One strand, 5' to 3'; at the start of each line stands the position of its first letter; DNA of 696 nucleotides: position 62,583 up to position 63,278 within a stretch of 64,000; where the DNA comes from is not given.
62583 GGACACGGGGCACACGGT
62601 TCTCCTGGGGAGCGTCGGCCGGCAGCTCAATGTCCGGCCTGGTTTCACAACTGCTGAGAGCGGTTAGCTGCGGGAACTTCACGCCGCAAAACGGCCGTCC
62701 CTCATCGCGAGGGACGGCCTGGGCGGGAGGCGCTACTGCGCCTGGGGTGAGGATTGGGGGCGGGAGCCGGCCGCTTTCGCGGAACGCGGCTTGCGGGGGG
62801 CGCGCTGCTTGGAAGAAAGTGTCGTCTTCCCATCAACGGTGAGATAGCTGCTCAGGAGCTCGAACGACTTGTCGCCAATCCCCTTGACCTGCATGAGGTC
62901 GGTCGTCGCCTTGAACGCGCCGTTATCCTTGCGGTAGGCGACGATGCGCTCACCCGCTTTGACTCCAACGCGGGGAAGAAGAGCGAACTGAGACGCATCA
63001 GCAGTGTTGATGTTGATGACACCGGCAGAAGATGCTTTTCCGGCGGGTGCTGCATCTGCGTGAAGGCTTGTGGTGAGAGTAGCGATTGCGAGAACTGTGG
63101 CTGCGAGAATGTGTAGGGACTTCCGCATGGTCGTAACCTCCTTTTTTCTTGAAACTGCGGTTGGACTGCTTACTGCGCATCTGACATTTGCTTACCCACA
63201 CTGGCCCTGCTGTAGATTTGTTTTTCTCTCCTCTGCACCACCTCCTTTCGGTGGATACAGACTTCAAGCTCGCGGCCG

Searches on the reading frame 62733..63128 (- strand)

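Call 74: search_protein_families(library=pfam, proteins=[window:62733-63128:-])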
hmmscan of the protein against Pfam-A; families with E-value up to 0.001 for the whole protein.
window:62733-63128:- (131 aa): 2 families
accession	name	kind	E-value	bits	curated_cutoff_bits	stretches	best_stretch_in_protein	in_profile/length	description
PF12836.13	HHH_3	-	4e-18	65.7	27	1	35-97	3-65/65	Helix-hairpin-helix motif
PF03934.19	T2SSK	-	0.00011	22.9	24.2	1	38-98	1-62/63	Type II secretion system (T2SS), protein K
